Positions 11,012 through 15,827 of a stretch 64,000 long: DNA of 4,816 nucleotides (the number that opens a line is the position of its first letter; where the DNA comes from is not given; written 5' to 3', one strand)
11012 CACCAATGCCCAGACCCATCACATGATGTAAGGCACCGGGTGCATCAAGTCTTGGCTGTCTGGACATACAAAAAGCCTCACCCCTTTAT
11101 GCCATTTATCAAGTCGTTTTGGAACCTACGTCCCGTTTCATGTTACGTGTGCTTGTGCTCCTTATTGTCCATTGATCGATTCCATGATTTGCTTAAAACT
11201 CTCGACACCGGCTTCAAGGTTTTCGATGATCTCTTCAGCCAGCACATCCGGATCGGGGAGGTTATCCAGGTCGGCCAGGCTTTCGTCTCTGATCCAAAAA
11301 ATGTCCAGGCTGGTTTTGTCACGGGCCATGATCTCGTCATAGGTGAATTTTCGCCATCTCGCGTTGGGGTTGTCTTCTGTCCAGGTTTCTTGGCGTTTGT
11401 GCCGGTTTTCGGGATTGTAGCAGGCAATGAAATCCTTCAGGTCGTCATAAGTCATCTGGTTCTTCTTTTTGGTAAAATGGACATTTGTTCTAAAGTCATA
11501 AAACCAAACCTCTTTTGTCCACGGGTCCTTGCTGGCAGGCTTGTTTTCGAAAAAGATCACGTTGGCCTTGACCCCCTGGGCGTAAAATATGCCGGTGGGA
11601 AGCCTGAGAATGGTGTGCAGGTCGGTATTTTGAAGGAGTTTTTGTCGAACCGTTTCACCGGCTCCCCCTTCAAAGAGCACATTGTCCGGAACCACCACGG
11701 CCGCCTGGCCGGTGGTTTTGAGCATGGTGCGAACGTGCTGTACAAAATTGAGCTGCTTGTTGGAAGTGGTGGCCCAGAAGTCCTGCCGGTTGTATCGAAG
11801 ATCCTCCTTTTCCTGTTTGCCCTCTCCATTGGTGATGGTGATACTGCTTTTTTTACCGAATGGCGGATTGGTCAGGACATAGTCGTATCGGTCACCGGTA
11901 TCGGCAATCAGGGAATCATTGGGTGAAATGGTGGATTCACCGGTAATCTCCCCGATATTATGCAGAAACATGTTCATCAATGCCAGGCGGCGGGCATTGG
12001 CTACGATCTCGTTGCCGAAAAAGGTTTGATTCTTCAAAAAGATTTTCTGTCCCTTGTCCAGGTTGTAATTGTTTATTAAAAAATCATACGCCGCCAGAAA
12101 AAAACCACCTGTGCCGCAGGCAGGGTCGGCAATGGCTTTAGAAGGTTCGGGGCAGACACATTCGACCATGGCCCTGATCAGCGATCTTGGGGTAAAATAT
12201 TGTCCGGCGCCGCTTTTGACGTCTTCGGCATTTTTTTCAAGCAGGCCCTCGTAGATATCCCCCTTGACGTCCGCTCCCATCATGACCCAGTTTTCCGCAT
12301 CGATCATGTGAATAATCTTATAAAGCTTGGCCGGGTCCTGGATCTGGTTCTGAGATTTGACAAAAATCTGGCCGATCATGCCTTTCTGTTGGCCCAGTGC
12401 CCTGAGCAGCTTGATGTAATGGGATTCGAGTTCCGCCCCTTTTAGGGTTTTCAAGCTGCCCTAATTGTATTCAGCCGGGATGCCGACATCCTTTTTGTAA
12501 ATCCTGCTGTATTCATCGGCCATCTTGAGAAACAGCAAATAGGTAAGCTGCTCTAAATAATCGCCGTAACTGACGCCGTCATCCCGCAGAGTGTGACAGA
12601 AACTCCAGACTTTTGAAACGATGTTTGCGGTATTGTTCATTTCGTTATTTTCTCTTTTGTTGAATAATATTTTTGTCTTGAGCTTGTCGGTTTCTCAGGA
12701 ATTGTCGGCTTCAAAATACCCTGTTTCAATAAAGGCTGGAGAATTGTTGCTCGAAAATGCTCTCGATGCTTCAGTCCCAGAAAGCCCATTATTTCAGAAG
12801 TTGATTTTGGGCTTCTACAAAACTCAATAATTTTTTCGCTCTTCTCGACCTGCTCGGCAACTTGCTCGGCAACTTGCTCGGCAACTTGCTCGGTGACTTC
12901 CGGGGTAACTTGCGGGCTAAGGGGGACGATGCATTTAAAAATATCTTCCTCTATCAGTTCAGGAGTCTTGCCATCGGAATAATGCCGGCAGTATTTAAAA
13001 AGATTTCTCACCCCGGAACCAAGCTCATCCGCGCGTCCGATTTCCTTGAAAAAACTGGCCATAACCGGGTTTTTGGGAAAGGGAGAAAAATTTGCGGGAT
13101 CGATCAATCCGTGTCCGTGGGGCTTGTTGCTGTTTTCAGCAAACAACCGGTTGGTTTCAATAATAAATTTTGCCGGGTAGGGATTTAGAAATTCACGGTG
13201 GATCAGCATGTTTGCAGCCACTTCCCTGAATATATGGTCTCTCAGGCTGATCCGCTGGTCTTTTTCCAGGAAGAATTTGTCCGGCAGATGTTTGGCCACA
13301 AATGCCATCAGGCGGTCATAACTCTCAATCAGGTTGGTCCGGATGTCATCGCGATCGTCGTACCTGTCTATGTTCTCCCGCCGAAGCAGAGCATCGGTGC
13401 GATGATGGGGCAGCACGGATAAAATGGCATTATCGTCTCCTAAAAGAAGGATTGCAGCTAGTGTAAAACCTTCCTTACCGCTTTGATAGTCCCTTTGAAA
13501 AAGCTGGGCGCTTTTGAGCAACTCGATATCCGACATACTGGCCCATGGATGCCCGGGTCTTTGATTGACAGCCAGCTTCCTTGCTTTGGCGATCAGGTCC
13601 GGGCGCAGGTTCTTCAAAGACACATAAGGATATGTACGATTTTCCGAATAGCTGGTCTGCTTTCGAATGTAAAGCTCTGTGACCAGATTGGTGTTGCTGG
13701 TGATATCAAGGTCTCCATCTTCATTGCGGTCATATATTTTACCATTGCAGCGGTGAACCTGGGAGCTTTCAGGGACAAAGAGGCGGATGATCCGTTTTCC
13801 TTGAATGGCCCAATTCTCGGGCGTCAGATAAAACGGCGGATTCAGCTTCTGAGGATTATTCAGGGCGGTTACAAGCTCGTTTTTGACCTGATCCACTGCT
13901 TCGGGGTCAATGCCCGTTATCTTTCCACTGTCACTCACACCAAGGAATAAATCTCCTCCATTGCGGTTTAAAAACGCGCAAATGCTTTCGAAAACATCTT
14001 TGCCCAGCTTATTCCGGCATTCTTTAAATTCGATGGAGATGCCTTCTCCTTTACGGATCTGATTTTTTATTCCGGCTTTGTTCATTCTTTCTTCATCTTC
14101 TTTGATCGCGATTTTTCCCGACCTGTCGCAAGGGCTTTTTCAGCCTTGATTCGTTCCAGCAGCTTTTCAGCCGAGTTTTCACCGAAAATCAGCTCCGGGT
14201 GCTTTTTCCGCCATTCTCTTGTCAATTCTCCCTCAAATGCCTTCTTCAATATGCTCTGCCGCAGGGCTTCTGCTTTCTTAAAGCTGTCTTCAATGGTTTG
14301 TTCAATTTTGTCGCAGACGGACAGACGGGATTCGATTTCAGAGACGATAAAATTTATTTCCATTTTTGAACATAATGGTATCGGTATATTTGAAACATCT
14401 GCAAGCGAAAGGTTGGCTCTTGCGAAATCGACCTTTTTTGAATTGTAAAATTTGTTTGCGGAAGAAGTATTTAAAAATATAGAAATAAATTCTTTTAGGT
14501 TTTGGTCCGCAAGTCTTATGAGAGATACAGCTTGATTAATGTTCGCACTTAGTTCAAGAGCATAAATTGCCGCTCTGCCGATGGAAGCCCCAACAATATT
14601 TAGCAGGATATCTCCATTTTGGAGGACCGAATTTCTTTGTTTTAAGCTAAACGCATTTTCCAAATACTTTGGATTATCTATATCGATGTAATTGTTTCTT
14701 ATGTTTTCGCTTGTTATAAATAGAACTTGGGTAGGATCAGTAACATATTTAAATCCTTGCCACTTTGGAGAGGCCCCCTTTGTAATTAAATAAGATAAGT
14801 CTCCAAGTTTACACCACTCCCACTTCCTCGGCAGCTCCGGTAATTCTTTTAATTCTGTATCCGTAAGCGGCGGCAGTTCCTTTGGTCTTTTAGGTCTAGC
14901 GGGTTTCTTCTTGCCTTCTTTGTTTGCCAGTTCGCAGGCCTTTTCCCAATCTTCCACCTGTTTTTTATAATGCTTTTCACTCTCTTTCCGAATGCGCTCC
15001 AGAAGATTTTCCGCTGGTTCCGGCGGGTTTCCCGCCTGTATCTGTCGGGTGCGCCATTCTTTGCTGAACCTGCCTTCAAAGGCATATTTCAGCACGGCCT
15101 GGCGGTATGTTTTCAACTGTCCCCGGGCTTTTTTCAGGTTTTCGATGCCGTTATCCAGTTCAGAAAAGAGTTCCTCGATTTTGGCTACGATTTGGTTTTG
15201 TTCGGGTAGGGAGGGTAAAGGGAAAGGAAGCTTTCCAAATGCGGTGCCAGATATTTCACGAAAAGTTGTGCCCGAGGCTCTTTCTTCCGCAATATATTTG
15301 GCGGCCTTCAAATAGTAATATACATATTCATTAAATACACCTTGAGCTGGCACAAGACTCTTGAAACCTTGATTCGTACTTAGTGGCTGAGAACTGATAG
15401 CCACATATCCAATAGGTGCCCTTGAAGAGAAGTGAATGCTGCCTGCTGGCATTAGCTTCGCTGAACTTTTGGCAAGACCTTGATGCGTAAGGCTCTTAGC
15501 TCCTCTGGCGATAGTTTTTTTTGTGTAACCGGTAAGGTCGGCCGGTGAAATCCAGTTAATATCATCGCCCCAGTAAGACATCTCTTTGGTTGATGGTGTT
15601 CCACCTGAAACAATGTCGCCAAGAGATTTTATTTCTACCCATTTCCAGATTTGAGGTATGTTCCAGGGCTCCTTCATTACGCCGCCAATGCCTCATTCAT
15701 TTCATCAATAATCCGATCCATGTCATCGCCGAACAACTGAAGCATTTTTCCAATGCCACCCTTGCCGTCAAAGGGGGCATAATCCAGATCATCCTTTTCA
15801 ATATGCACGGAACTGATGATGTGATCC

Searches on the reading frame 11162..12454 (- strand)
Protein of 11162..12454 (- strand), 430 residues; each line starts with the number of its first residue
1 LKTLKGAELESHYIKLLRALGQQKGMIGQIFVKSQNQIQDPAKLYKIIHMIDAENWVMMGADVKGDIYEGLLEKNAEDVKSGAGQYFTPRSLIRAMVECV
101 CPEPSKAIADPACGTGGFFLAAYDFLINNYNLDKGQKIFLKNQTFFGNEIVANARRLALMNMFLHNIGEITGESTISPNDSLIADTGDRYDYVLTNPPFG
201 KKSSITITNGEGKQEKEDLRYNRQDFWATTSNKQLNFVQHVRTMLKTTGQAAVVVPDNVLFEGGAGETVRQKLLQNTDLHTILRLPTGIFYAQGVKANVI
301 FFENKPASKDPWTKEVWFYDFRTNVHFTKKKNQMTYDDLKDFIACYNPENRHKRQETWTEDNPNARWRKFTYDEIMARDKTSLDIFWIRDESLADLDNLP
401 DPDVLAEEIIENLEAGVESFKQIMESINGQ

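Call 9: search_protein_families(library=pfam, proteins=[window:11162-12454:-], max_evalue=0.01)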
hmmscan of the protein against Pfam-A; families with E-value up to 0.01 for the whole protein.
window:11162-12454:- (430 aa): 4 families
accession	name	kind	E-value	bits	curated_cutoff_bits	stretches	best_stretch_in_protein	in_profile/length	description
PF02384.22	N6_Mtase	-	9.2e-70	235.8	20.4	1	61-359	3-276/311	N-6 DNA Methylase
PF07669.17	Eco57I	-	6.2e-09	36.6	25.3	1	132-285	52-165/171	Eco57I restriction-modification methylase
PF01170.24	UPF0020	-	6.8e-05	23.1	22.3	1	92-202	16-134/197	RMKL-like, methyltransferase domain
PF20473.4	MmeI_Mtase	-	0.00074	19.2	27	0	108-165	23-85/259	MmeI, DNA-methyltransferase domain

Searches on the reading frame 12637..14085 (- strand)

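Call 9: search_protein_families(library=pfam, proteins=[window:12637-14085:-], max_evalue=0.01)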
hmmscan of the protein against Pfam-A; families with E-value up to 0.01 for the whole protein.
window:12637-14085:- (482 aa): 3 families
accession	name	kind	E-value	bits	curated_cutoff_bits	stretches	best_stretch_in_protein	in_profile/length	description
PF04326.19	SLFN_AlbA_2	-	6.4e-18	65.8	25.3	1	14-125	1-114/118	Schlafen, AlbA_2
PF21247.3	Fic-like_C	-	4e-14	52.7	27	1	424-473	12-61/64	Filamentation induced by cAMP protein Fic-like, C-terminal domain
PF13749.12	HATPase_c_4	-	0.00052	20.4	26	1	335-381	37-82/89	Putative ATP-dependent DNA helicase recG C-terminal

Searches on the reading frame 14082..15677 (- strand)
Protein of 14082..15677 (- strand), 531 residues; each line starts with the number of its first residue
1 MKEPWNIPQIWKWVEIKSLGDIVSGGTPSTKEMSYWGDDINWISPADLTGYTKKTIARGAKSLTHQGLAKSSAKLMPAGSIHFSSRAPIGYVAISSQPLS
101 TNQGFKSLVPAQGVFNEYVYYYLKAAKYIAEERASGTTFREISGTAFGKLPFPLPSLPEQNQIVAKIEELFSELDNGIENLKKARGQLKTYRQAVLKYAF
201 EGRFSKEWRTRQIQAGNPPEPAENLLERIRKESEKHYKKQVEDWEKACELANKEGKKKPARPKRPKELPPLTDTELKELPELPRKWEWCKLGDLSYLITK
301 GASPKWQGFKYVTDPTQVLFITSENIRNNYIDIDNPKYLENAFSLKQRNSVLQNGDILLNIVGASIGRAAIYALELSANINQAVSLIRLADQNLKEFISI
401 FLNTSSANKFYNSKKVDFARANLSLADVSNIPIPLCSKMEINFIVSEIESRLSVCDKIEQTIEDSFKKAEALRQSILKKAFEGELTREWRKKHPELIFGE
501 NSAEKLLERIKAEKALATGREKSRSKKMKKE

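Call 9: search_protein_families(library=pfam, proteins=[window:14082-15677:-], max_evalue=0.01)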
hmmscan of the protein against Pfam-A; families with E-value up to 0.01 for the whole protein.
window:14082-15677:- (531 aa): 1 family
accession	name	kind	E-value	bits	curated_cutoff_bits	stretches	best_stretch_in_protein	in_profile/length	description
PF01420.25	Methylase_S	-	8.7e-35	120.8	22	2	11-180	4-164/168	Type I restriction modification DNA specificity domain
